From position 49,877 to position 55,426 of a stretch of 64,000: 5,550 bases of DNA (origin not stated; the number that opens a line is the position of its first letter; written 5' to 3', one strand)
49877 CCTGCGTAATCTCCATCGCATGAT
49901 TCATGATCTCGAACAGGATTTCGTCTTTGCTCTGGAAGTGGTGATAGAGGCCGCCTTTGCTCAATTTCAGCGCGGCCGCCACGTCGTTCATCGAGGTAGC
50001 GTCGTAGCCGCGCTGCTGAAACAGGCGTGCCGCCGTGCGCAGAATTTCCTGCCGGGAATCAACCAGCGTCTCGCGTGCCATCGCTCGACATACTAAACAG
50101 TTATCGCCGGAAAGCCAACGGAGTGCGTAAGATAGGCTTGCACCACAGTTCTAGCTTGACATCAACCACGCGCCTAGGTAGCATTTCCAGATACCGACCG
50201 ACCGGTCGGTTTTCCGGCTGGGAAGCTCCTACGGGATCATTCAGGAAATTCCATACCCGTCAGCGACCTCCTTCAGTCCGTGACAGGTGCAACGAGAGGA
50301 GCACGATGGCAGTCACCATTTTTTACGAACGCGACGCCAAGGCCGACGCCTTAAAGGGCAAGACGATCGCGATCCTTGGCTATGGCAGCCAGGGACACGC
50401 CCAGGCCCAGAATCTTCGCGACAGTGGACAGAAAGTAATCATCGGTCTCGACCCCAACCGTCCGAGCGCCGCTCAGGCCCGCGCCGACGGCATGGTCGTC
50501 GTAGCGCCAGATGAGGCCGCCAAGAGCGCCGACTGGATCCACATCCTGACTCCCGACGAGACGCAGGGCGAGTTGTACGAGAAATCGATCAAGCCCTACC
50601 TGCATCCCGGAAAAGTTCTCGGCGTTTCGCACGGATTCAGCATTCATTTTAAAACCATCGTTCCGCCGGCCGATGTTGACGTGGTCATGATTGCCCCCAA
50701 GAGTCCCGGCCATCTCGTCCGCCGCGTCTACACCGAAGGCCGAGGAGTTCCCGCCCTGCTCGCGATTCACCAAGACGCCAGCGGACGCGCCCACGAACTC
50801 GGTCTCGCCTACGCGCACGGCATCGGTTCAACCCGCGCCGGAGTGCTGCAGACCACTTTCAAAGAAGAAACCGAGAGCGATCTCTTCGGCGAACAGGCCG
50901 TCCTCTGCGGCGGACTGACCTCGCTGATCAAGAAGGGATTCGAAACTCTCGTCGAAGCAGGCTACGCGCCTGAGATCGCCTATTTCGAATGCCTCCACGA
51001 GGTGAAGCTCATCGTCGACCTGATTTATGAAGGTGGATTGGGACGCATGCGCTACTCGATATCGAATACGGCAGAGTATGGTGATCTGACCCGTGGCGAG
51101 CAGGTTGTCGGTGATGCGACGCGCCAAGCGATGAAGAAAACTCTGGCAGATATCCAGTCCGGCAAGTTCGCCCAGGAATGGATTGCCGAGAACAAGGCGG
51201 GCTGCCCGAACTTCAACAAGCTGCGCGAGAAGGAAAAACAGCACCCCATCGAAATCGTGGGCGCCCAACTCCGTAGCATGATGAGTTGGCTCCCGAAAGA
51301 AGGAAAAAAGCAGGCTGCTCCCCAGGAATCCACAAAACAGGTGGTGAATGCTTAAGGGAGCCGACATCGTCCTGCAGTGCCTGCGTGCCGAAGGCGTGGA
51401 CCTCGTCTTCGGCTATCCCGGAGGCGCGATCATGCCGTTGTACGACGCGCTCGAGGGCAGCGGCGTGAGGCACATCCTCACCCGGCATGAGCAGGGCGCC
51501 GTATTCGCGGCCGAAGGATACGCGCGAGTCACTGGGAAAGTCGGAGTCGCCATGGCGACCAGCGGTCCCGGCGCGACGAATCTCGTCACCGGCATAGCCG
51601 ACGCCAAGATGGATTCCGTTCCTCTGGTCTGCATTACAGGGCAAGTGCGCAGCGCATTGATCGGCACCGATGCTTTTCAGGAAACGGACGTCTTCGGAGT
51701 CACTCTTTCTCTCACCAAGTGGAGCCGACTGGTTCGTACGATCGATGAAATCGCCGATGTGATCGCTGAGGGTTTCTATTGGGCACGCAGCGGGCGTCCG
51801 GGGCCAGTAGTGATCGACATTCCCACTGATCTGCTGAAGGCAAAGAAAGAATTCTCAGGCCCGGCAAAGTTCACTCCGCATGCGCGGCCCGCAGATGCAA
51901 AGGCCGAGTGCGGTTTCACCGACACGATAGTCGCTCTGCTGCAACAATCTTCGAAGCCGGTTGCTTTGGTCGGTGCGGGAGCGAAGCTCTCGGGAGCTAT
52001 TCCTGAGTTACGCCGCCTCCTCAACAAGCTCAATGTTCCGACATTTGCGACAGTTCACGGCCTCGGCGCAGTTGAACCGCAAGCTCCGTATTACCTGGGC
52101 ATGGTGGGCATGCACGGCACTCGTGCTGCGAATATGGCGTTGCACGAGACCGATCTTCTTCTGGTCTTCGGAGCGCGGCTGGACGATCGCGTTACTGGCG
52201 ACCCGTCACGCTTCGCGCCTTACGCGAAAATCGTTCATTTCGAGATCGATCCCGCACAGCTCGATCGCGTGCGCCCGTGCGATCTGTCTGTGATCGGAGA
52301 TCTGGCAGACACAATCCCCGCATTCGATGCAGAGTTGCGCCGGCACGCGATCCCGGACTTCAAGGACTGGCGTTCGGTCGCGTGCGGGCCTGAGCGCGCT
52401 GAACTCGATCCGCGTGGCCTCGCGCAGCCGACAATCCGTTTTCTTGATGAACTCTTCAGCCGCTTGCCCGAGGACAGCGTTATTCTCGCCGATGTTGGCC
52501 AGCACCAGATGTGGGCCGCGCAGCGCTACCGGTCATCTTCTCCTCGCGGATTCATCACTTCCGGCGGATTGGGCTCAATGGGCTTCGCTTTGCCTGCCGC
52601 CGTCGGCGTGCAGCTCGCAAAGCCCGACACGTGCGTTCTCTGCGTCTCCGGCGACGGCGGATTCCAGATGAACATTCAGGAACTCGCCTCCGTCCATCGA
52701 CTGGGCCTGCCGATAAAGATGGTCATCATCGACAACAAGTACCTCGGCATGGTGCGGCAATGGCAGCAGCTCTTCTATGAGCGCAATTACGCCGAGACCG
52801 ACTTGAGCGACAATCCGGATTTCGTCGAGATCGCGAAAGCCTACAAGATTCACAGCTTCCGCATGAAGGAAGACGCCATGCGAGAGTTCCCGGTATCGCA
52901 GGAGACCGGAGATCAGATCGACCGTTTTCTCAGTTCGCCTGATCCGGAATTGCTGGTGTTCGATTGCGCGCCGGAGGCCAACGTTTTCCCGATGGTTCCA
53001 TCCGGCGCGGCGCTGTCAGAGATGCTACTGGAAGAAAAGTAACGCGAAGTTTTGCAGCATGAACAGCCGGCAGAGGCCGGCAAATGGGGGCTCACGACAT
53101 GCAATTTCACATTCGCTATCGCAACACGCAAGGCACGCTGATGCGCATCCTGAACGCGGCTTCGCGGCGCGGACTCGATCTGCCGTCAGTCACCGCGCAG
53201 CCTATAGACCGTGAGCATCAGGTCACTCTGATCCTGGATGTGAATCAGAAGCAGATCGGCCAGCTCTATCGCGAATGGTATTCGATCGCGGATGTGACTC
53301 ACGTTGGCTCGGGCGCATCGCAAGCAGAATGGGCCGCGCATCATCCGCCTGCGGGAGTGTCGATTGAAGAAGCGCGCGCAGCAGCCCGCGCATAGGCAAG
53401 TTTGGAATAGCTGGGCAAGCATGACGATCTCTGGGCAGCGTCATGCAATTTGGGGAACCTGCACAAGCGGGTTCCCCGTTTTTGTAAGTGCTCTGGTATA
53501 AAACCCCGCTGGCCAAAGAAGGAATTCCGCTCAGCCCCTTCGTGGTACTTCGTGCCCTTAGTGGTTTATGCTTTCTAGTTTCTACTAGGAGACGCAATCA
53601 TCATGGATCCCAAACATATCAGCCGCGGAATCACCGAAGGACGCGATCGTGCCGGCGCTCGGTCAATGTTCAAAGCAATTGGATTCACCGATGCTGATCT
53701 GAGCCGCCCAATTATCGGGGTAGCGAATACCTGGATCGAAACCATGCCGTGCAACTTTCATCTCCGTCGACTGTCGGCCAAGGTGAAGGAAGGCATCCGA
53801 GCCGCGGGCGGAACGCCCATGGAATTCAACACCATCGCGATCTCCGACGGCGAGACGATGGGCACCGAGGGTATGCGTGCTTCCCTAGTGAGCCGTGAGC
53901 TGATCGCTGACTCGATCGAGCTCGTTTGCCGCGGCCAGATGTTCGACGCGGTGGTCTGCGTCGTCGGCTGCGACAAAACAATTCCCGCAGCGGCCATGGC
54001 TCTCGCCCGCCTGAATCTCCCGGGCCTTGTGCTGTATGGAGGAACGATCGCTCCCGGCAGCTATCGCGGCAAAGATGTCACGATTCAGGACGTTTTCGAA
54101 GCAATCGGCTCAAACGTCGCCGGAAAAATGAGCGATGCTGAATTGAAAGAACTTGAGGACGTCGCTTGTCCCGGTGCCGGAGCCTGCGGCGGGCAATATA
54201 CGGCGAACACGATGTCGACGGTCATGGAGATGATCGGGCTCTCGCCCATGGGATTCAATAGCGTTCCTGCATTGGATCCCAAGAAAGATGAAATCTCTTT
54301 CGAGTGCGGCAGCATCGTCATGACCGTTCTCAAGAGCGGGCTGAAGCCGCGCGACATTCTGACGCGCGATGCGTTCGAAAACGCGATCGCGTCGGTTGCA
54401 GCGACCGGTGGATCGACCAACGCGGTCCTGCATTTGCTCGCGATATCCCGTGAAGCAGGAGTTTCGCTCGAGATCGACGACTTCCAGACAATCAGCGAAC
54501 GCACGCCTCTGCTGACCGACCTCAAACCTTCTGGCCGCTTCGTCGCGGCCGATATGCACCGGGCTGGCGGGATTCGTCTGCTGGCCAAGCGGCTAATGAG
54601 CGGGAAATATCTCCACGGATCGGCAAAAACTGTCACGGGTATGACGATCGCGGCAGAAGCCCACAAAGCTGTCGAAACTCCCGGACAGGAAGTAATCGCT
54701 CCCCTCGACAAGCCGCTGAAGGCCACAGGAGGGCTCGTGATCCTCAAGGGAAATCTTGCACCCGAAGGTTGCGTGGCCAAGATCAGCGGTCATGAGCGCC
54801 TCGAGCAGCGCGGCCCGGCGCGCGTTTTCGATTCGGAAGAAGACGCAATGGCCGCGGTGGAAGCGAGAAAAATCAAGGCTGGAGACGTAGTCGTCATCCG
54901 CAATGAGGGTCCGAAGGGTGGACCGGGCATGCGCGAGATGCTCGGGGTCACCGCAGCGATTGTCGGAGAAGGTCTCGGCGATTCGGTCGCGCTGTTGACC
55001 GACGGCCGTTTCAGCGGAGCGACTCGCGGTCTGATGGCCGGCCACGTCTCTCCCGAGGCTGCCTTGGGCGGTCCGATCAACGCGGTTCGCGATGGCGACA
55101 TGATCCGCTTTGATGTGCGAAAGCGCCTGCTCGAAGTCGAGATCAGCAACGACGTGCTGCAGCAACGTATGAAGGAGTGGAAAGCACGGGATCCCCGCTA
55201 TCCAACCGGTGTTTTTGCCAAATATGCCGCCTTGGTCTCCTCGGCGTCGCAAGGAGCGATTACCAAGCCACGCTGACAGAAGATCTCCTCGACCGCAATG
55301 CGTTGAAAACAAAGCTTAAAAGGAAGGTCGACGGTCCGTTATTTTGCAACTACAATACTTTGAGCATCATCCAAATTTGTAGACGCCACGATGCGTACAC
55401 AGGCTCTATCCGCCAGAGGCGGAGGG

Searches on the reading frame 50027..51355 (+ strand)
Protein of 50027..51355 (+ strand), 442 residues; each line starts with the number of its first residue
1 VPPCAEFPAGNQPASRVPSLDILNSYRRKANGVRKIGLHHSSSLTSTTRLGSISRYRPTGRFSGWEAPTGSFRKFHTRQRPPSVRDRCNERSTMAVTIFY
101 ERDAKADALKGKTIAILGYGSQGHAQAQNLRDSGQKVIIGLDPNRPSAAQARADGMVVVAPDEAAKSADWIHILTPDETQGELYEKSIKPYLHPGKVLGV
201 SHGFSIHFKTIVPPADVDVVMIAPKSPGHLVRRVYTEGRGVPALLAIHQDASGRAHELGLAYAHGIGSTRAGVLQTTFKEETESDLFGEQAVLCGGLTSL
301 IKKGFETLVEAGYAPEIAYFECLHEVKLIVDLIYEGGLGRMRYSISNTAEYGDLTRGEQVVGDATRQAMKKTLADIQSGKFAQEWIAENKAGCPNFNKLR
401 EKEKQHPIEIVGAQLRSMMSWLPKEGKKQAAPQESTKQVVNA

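Call 92: search_protein_families(library=pfam, proteins=[window:50027-51355:+], max_evalue=0.00001)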
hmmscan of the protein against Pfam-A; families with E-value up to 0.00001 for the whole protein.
window:50027-51355:+ (442 aa): 5 families
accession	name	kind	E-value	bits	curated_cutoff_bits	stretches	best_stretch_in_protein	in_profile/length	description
PF07991.19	KARI_N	-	3.4e-71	238.6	20.6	1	109-272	2-165/165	Acetohydroxy acid isomeroreductase, NADPH-binding domain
PF01450.25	KARI_C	-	3.2e-66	222.5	29.1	1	278-421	1-144/144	Ketol-acid reductoisomerase, C-terminal domain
PF02826.25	2-Hacid_dh_C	-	6.1e-08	32.7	25.1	1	101-187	26-113/178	D-isomer specific 2-hydroxyacid dehydrogenase, NAD binding domain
PF03807.23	F420_oxidored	-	1.3e-06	29.3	21.6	1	113-178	1-70/94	NADP oxidoreductase coenzyme F420-dependent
PF00670.27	AdoHcyase_NAD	-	8.4e-06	26.4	27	0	109-171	21-82/162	S-adenosyl-L-homocysteine hydrolase, NAD binding domain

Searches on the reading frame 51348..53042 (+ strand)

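Call 92: search_protein_families(library=pfam, proteins=[window:51348-53042:+], max_evalue=0.00001)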
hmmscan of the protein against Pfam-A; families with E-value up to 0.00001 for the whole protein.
window:51348-53042:+ (564 aa): 3 families
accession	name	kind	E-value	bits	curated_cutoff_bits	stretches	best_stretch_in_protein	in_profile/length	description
PF02775.26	TPP_enzyme_C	-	4.1e-47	160.2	21.9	1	382-509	1-130/151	Thiamine pyrophosphate enzyme, C-terminal TPP binding domain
PF02776.23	TPP_enzyme_N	-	5.7e-43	145.9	26.8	1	3-115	2-116/119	Thiamine pyrophosphate enzyme, N-terminal TPP binding domain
PF00205.28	TPP_enzyme_M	-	1.4e-41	141.8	30.4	1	192-325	2-136/137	Thiamine pyrophosphate enzyme, central domain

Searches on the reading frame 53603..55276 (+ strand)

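Call 92: search_protein_families(library=pfam, proteins=[window:53603-55276:+], max_evalue=0.00001)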
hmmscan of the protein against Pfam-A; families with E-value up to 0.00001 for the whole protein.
window:53603-55276:+ (557 aa): 2 families
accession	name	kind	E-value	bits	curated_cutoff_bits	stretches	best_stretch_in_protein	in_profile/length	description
PF00920.27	ILVD_EDD_N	-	8.9e-124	413.2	27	1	35-350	1-314/316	Dihydroxy-acid/6-phosphogluconate dehydratase N-terminal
PF24877.1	ILV_EDD_C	-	1.2e-76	256.8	27.7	1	363-552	1-191/191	Dihydroxy-acid/6-phosphogluconate dehydratase C-terminal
